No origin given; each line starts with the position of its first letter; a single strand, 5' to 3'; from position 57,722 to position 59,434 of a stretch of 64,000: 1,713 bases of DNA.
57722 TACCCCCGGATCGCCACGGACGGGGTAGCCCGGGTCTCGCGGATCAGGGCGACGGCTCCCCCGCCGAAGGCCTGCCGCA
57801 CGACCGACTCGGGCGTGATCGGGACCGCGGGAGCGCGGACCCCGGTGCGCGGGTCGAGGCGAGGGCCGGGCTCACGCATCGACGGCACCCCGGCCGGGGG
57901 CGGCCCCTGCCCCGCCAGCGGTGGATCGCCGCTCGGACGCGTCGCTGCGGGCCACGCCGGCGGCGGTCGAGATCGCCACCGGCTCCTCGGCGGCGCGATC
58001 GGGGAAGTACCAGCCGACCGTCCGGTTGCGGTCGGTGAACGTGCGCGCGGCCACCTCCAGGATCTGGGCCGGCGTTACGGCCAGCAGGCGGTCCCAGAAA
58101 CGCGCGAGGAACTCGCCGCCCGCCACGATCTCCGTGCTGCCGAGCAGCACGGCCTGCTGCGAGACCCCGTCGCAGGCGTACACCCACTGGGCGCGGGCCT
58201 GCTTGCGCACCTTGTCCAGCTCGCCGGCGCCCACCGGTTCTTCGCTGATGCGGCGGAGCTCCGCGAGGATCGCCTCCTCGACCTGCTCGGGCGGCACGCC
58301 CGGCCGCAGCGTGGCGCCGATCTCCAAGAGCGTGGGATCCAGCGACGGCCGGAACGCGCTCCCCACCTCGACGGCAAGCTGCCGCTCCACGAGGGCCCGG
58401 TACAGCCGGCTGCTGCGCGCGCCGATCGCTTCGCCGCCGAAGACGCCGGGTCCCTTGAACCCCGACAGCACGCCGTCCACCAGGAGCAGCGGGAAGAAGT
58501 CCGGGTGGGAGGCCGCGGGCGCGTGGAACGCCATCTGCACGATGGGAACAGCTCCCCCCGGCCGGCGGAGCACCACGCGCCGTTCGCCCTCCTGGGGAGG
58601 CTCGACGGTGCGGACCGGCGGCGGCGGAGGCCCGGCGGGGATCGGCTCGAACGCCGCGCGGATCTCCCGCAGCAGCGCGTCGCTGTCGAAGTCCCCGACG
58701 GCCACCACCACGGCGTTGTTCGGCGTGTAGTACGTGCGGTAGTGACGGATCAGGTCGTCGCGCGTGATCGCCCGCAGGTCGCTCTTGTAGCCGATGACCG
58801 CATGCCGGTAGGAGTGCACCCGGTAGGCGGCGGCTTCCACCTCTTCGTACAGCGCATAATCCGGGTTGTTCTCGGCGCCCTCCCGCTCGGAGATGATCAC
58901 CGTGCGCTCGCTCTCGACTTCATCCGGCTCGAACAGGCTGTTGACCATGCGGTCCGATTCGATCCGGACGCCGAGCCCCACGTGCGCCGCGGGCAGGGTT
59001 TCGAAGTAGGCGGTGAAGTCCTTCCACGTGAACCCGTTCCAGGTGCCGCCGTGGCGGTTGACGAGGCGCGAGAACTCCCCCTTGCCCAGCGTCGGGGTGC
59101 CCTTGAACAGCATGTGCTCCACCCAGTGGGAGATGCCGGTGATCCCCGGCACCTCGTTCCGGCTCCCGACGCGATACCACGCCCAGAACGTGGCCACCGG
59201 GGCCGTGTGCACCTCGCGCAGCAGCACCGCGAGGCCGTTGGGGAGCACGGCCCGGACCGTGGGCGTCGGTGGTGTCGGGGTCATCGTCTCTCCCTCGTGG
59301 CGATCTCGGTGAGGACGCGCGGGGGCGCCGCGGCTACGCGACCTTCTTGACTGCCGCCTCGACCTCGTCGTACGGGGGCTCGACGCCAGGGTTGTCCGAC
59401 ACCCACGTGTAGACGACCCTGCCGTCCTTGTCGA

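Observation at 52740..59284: F420 block: three LLM oxidoreductases around a stand-alone CofE, translationally coupled to an M16 peptidase pair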

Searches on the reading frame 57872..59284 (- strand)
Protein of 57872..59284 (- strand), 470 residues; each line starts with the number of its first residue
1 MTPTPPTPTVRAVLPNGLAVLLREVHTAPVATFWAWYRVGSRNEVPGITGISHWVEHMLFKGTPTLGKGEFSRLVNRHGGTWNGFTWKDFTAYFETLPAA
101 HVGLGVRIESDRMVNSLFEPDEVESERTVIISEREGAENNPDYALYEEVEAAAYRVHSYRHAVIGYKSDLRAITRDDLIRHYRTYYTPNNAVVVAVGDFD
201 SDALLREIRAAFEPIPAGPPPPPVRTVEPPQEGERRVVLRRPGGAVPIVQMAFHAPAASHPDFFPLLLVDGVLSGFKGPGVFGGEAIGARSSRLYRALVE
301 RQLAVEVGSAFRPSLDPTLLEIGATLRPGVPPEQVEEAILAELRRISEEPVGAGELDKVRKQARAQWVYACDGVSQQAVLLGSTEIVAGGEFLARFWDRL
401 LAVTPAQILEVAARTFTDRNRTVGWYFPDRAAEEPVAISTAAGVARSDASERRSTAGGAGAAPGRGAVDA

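Call 6: search_protein_families(library=ncbifam, proteins=[window:57872-59284:-], max_evalue=0.00001)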
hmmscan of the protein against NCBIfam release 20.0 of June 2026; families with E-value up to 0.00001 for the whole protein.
window:57872-59284:- (470 aa): 4 families
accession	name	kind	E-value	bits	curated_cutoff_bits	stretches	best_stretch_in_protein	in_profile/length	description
NF047421.1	YfmH_fam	equivalog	3e-17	62.9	250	1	44-210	55-216/425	EF-P 5-aminopentanol modification-associated protein YfmH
TIGR02110.1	PQQ_syn_pqqF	equivalog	6.8e-12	44.9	320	1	12-152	3-148/697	pyrroloquinoline quinone biosynthesis protein PqqF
NF047422.1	YfmF_fam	equivalog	1.8e-09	37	285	1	113-276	114-277/412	EF-P 5-aminopentanol modification-associated protein YfmF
NF011681.0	PRK15101.1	equivalog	4.6e-06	24.9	765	1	14-193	49-233/961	pitrilysin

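Call 7: search_protein_families(library=pfam, proteins=[window:57872-59284:-], max_evalue=0.001)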
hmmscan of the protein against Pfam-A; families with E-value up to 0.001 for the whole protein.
window:57872-59284:- (470 aa): 2 families
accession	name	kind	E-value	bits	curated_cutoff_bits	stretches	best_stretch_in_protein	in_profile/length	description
PF05193.26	Peptidase_M16_C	-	3e-35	122.2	23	1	173-362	2-180/181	Peptidase M16 inactive domain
PF00675.25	Peptidase_M16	-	3.2e-24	85.9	22.3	1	20-164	2-146/149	Insulinase (Peptidase family M16)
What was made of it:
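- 57872..59284 (-): M16A, the catalytic subunit of an M16B-type heterodimeric zinc peptidase, 470 aa. Call 7: PF00675 + PF05193.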

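Call 22: find_homologous_proteins(query=window:57872-59284:-, max_evalue=1e-30)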
Query window:57872-59284:- (470 aa): 7942 proteins with E <= 1e-30 among 8000 candidates; the best 120 are listed.
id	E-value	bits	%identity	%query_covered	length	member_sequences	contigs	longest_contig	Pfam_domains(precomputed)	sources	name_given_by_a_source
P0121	4.7e-256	868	88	91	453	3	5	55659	PF00675.26,PF05193.27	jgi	jgi:zinc protease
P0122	3.5e-255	865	86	93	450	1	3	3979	PF00675.26,PF05193.27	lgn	-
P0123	4.6e-250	848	83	98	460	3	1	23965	PF00675.26,PF05193.27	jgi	jgi:zinc protease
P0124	1.2e-249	847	88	90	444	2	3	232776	PF00675.26,PF05193.27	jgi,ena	-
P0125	1.4e-249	847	85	93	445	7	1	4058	PF00675.26,PF05193.27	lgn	-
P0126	3.3e-249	846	85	94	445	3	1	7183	PF00675.26,PF05193.27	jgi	-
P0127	4.1e-249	845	86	91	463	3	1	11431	PF00675.26,PF05193.27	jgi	jgi:zinc protease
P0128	1.3e-247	840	85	94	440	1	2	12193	PF00675.26,PF05193.27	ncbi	-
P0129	4.9e-242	822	81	95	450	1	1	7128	PF00675.26,PF05193.27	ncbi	-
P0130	1.6e-240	817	83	91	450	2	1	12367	PF00675.26,PF05193.27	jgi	jgi:zinc protease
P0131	3.8e-240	816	80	95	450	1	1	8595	PF00675.26,PF05193.27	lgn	-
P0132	4.0e-239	812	84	90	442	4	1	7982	PF00675.26,PF05193.27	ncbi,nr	ncbi:MAG TPA: pitrilysin family protein [bacterium]|nr:pitrilysin family protein [bacterium]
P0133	5.3e-239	812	83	90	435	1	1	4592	PF00675.26,PF05193.27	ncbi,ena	-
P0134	7.9e-239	811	82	91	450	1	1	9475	PF00675.26,PF05193.27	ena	-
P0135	7.9e-239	811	83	90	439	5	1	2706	PF00675.26,PF05193.27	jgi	-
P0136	1.1e-238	811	83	90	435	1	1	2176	PF00675.26,PF05193.27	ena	-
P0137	1.1e-238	811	83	90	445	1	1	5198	PF00675.26,PF05193.27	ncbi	-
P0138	2.4e-238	810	83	90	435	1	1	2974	PF00675.26,PF05193.27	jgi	-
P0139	4.2e-238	809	81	93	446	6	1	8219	PF00675.26,PF05193.27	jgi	jgi:zinc protease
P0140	4.8e-238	809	82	90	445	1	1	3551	PF00675.26,PF05193.27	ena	-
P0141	5.7e-238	808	83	90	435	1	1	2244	PF00675.26,PF05193.27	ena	-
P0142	8.5e-238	808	82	90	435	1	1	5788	PF00675.26,PF05193.27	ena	-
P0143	9.4e-238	808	82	90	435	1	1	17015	PF00675.26,PF05193.27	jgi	-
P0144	1.1e-237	808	82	90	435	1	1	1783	PF00675.26,PF05193.27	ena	-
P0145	1.3e-237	807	82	90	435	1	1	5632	PF00675.26,PF05193.27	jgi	-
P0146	1.8e-237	807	80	94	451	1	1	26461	PF00675.26,PF05193.27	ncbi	-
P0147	3.5e-237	806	82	90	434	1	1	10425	PF00675.26,PF05193.27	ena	-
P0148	4.0e-237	806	84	90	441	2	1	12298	PF00675.26,PF05193.27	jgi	-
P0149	4.6e-237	805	82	90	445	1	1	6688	PF00675.26,PF05193.27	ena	-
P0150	6.8e-237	805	82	90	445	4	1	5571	PF00675.26,PF05193.27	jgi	jgi:zinc protease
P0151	7.0e-237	805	82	90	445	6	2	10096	PF00675.26,PF05193.27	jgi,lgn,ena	-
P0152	9.7e-237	804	82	90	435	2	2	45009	PF00675.26,PF05193.27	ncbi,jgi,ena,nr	ncbi:MAG TPA: pitrilysin family protein [bacterium]|nr:pitrilysin family protein [bacterium]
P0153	9.8e-237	804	82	90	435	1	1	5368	PF00675.26,PF05193.27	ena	-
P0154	1.1e-236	804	82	90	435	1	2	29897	PF00675.26,PF05193.27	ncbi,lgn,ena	ncbi:MAG TPA: pitrilysin family protein [bacterium]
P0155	1.8e-236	804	82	90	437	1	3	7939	PF00675.26,PF05193.27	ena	-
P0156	1.9e-236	803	82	90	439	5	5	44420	PF00675.26,PF05193.27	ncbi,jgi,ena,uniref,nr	ncbi:MAG: insulinase family protein [Bacillati bacterium ANGP1]|uniref:Insulinase family protein n=1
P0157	3.2e-236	803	82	90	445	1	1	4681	PF00675.26,PF05193.27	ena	-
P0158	4.0e-236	802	82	90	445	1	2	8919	PF00675.26,PF05193.27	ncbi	-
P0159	4.5e-236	802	80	94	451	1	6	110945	PF00675.26,PF05193.27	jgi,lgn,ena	jgi:zinc protease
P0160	1.0e-235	801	82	90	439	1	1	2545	PF00675.26,PF05193.27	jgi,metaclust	metaclust:\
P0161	1.2e-235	801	82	90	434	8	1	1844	PF00675.26,PF05193.27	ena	-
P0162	1.2e-235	801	82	90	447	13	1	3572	PF00675.26,PF05193.27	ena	-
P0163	1.5e-235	801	83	90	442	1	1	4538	PF00675.26,PF05193.27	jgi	jgi:zinc protease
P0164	1.8e-235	800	80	93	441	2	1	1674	PF00675.26,PF05193.27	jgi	jgi:zinc protease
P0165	2.0e-235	800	83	90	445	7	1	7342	PF00675.26,PF05193.27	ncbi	-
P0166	3.3e-235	799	82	90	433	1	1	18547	PF00675.26,PF05193.27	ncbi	-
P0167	3.4e-235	799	82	90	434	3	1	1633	PF00675.26,PF05193.27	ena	-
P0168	3.5e-235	799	82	90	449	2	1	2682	PF00675.26,PF05193.27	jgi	jgi:zinc protease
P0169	4.2e-235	799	82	90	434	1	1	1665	PF00675.26,PF05193.27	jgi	-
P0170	4.3e-235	799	82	90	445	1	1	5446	PF00675.26,PF05193.27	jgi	jgi:zinc protease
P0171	6.5e-235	798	82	90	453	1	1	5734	PF00675.26,PF05193.27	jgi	jgi:zinc protease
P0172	7.8e-235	798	82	90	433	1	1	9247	PF00675.26,PF05193.27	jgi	jgi:zinc protease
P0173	1.0e-234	798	81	91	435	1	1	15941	PF00675.26,PF05193.27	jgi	jgi:zinc protease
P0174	1.1e-234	798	81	90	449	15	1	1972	PF00675.26,PF05193.27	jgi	jgi:zinc protease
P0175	1.2e-234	798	79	94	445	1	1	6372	PF00675.26,PF05193.27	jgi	jgi:zinc protease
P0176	1.7e-234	797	81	91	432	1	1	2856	PF00675.26,PF05193.27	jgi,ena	-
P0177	1.9e-234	797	81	90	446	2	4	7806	PF00675.26,PF05193.27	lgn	-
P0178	2.6e-234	796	82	90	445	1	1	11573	PF00675.26,PF05193.27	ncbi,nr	ncbi:MAG TPA: pitrilysin family protein [bacterium]|nr:pitrilysin family protein [bacterium]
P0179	2.7e-234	796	81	90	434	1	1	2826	PF00675.26,PF05193.27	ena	-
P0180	2.8e-234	796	81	90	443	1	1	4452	PF00675.26,PF05193.27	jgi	jgi:zinc protease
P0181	3.1e-234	796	82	90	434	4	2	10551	PF00675.26,PF05193.27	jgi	jgi:zinc protease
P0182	3.6e-233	793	80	93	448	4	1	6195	PF00675.26,PF05193.27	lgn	-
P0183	7.2e-233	792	81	89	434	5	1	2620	PF00675.26,PF05193.27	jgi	jgi:zinc protease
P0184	1.5e-232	791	81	89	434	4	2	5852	PF00675.26,PF05193.27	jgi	jgi:zinc protease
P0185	1.9e-232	790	82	90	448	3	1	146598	PF00675.26,PF05193.27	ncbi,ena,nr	ncbi:MAG TPA: pitrilysin family protein [bacterium]|nr:pitrilysin family protein [bacterium]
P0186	2.9e-232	790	82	90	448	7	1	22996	PF00675.26,PF05193.27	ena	-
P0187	3.7e-232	789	81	90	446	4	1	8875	PF00675.26,PF05193.27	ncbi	-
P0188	1.0e-231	788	80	90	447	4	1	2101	PF00675.26,PF05193.27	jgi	-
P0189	1.3e-231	788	81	91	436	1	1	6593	PF00675.26,PF05193.27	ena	-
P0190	2.4e-231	787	79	94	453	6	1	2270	PF00675.26,PF05193.27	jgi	jgi:zinc protease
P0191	3.1e-231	786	81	91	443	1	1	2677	PF00675.26,PF05193.27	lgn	-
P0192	3.2e-231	786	81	90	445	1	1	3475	PF00675.26,PF05193.27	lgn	-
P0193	3.3e-231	786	81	90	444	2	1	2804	PF00675.26,PF05193.27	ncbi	-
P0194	3.5e-231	786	81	93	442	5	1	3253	PF00675.26,PF05193.27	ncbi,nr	ncbi:MAG TPA: pitrilysin family protein [bacterium]|nr:pitrilysin family protein [bacterium]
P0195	4.1e-231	786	81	90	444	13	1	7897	PF00675.26,PF05193.27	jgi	jgi:zinc protease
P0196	4.4e-231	786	81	90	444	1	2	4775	PF00675.26,PF05193.27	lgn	-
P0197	4.8e-231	786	81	90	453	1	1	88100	PF00675.26,PF05193.27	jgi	jgi:zinc protease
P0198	4.8e-231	786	80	90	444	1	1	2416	PF00675.26,PF05193.27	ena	-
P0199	5.3e-231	785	80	90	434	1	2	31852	PF00675.26,PF05193.27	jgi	jgi:zinc protease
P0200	7.4e-231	785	79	92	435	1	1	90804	PF00675.26,PF05193.27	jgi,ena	-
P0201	8.1e-231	785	80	91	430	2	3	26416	PF00675.26,PF05193.27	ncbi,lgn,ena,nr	ncbi:MAG TPA: pitrilysin family protein [bacterium]|nr:pitrilysin family protein [bacterium]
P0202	8.3e-231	785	81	90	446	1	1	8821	PF00675.26,PF05193.27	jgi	-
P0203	1.3e-230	784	80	90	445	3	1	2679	PF00675.26,PF05193.27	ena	-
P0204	2.0e-230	784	79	95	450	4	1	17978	PF00675.26,PF05193.27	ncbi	-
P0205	3.1e-230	783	79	90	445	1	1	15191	PF00675.26,PF05193.27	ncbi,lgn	-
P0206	3.7e-230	783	80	90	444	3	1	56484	PF00675.26,PF05193.27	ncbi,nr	ncbi:MAG TPA: pitrilysin family protein [bacterium]|nr:pitrilysin family protein [bacterium]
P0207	5.4e-230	782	81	90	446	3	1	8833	PF00675.26,PF05193.27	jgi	jgi:zinc protease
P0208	1.4e-229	781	80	90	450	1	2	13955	PF00675.26,PF05193.27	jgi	jgi:zinc protease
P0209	2.8e-229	780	82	90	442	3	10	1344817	PF00675.26,PF05193.27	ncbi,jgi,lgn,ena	-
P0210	3.5e-229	780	78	94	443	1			PF00675.26,PF05193.27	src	-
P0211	4.3e-229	779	80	90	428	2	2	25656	PF00675.26,PF05193.27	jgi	jgi:zinc protease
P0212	4.5e-229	779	81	90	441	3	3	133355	PF00675.26,PF05193.27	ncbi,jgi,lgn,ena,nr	ncbi:MAG TPA: pitrilysin family protein [bacterium]|nr:pitrilysin family protein [bacterium]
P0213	1.2e-228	778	79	90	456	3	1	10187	PF00675.26,PF05193.27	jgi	jgi:zinc protease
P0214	2.5e-228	777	80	90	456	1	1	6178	PF00675.26,PF05193.27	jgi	jgi:zinc protease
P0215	3.6e-228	776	80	90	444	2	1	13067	PF00675.26,PF05193.27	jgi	jgi:zinc protease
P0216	1.3e-227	774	79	90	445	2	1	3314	PF00675.26,PF05193.27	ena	-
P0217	1.4e-226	771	80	90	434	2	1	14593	PF00675.26,PF05193.27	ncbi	-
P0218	1.8e-226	771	79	91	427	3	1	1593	PF00675.26,PF05193.27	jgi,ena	-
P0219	1.2e-225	768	79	90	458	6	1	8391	PF00675.26,PF05193.27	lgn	-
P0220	1.7e-225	767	78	94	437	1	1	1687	PF00675.26,PF05193.27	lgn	-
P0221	3.8e-225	766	81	90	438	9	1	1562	PF00675.26,PF05193.27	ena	-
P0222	2.9e-224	763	79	90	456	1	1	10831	PF00675.26,PF05193.27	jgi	jgi:zinc protease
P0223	9.9e-224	762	78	90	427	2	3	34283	PF00675.26,PF05193.27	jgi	jgi:zinc protease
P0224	2.2e-210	718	83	81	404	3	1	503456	PF00675.26,PF05193.27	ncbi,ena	-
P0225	4.8e-203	693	81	79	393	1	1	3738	PF00675.26,PF05193.27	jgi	jgi:zinc protease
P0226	3.1e-202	691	82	79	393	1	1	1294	PF00675.26,PF05193.27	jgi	jgi:zinc protease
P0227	6.5e-200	683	80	79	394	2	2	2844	PF00675.26,PF05193.27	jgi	-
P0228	1.6e-174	599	85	52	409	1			PF00675.26,PF05193.27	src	-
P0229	1.3e-173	596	87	64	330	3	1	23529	PF00675.26,PF05193.27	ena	-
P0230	2.3e-170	586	78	71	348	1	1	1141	PF05193.27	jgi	jgi:zinc protease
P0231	3.6e-165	568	61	90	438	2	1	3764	PF00675.26,PF05193.27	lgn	-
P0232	2.3e-164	566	61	92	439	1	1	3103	PF00675.26,PF05193.27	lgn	-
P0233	2.3e-164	566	61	92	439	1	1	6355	PF00675.26,PF05193.27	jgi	jgi:zinc protease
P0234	1.3e-163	563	62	88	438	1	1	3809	PF00675.26,PF05193.27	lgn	-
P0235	5.0e-162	558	61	89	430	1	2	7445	PF00675.26,PF05193.27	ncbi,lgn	-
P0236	5.8e-162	558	61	89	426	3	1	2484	PF00675.26,PF05193.27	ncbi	-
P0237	2.3e-161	556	61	88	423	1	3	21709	PF00675.26,PF05193.27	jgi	-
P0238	2.4e-161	556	62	88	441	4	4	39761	PF00675.26,PF05193.27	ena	-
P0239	2.7e-161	556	59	90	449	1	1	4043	PF00675.26,PF05193.27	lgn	-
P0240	3.1e-161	555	57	92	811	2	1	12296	PF00675.26,PF05193.27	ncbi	-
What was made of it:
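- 57872..59284 (-): Identity is 78-88% across the lineage (call 22).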

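Call 23: find_encoding_contigs(protein=P0209, flank=8000, max_places=3)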
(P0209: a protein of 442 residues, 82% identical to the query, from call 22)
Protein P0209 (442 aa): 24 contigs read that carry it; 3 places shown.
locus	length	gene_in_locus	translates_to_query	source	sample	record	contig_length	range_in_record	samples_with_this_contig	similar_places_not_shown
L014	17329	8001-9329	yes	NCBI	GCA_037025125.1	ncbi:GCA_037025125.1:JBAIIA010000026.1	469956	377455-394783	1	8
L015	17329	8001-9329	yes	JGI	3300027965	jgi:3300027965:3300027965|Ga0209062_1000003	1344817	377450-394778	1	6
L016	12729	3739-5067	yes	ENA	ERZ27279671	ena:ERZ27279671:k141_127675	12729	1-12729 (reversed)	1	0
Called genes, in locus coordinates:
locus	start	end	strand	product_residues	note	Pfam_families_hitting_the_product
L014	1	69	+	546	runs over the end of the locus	PF00496:SBP_bac_5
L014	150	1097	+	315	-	PF19300:BPD_transp_1_N, PF00528:BPD_transp_1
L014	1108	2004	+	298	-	PF12911:OppC_N, PF00528:BPD_transp_1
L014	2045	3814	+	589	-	PF02225:PA (weak), PF04389:Peptidase_M28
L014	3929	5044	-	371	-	PF02746:MR_MLE_N, PF26685:DUF8230_C, PF13378:MR_MLE_C, PF07476:MAAL_C (weak)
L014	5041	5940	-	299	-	PF00583:Acetyltransf_1 (weak)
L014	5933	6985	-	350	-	PF05343:Peptidase_M42, PF04389:Peptidase_M28 (faint), PF01546:Peptidase_M20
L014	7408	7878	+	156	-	PF00578:AhpC-TSA, PF08534:Redoxin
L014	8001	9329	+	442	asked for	PF00675:Peptidase_M16, PF05193:Peptidase_M16_C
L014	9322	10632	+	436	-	PF00675:Peptidase_M16, PF05193:Peptidase_M16_C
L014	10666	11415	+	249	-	PF01996:F420_ligase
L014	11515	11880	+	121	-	PF00903:Glyoxalase, PF22677:Ble-like_N (weak), PF18029:Glyoxalase_6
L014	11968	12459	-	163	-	-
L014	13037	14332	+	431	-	PF01547:SBP_bac_1, PF13416:SBP_bac_8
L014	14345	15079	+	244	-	PF23023:Anti-Pycsar_Apyc1, PF00753:Lactamase_B, PF12706:Lactamase_B_2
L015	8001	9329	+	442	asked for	PF00675:Peptidase_M16, PF05193:Peptidase_M16_C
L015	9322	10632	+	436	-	PF00675:Peptidase_M16, PF05193:Peptidase_M16_C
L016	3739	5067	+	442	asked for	PF00675:Peptidase_M16, PF05193:Peptidase_M16_C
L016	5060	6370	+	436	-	PF00675:Peptidase_M16, PF05193:Peptidase_M16_C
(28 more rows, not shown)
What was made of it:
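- The LLM is dispensable in close relatives (call 23).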

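Call 24: find_encoding_contigs(protein=P0238, flank=8000, max_places=3)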
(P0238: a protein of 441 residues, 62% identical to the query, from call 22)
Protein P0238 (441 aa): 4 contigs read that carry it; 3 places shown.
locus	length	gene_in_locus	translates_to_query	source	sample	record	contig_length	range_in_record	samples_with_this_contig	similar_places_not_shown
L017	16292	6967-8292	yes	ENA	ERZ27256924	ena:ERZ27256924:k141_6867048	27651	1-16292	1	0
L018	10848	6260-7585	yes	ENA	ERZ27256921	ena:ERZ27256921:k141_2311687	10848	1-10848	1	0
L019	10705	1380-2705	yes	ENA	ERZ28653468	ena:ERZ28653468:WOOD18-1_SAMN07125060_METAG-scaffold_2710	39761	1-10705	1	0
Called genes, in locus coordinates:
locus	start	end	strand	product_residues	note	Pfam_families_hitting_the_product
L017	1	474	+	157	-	?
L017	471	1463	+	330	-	PF00535:Glycos_transf_2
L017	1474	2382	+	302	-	PF00535:Glycos_transf_2, PF10111:Glyco_tranf_2_2, PF13641:Glyco_tranf_2_3, PF13632:Glyco_trans_2_3 (weak)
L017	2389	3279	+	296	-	PF01596:Methyltransf_3 (weak), PF13578:Methyltransf_24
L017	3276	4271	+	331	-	PF00535:Glycos_transf_2, PF10111:Glyco_tranf_2_2, PF13641:Glyco_tranf_2_3, PF13506:Glyco_transf_21, PF13632:Glyco_trans_2_3, PF02709:Glyco_transf_7C (weak)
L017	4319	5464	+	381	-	PF00285:Citrate_synt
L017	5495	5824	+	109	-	PF07883:Cupin_2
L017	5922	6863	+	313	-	PF00056:Ldh_1_N, PF02866:Ldh_1_C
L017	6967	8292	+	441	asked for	PF00675:Peptidase_M16, PF05193:Peptidase_M16_C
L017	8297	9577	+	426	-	PF00675:Peptidase_M16, PF05193:Peptidase_M16_C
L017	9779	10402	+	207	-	-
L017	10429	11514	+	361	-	PF00180:Iso_dh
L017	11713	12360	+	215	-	-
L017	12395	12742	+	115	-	PF06961:DUF1294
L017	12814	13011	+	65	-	PF02597:ThiS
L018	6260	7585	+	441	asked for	PF00675:Peptidase_M16, PF05193:Peptidase_M16_C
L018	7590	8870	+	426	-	PF00675:Peptidase_M16, PF05193:Peptidase_M16_C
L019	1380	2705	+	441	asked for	PF00675:Peptidase_M16, PF05193:Peptidase_M16_C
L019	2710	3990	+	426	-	PF00675:Peptidase_M16, PF05193:Peptidase_M16_C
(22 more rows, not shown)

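Call 34: search_solved_structures(query=window:57872-59284:-, max_evalue=1e-10)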
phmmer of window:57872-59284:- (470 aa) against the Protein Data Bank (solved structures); distinct sequences matched with E-value up to 1e-10: 65 (the best 60 are shown).
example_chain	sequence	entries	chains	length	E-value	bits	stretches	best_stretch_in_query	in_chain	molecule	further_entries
3amj_C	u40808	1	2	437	2.2e-65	224.5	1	5-427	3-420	zinc peptidase active subunit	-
3ami_A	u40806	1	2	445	2.3e-65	224.4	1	5-427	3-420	zinc peptidase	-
4nnz_A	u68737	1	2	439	9.2e-63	215.9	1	7-434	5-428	Probable zinc protease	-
5euf_A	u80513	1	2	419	6.7e-40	140.5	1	13-423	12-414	Protease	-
9f5x_1M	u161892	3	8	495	4.5e-35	124.6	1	11-423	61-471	MPP-Beta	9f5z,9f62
8zno_B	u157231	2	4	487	2.3e-33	118.9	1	11-423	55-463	Mitochondrial-processing peptidase subunit beta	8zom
8bep_B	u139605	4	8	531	4.1e-33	118.1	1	11-423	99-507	Probable mitochondrial-processing peptidase subunit beta, mitochondrial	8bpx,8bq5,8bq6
7jrg_A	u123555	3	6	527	1.9e-30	109.3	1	11-423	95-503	Mitochondrial-processing peptidase subunit beta, mitochondrial isoform X1 | MPP-beta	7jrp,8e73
3hdi_A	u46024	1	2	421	7.6e-29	104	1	13-278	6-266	Processing protease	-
8iuf_QA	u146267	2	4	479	1.7e-27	99.6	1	7-423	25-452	MPP-beta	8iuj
9g9t_D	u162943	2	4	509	4e-27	98.4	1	7-412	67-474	Putative peptidase M16 family protein | Putative peptidase M16 family potein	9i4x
3eoq_A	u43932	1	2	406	5.7e-25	91.3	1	12-416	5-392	Putative zinc protease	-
8q1b_A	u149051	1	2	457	9.3e-25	90.6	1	5-420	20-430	Probable mitochondrial-processing peptidase subunit beta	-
7v4y_A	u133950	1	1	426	2.4e-24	89.2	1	12-414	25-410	Putative zinc protease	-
9fq7_3A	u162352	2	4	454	4.9e-24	88.2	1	7-276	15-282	Mitochondrial processing peptidase beta subunit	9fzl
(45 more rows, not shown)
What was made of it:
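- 57872..59284 (-): Call 34: best solved relatives are 3amj/3ami ('zinc peptidase active subunit', 2e-65).
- On M16B heterodimeric peptidase: Call 34: 3amj 'active subunit' at 2e-65.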
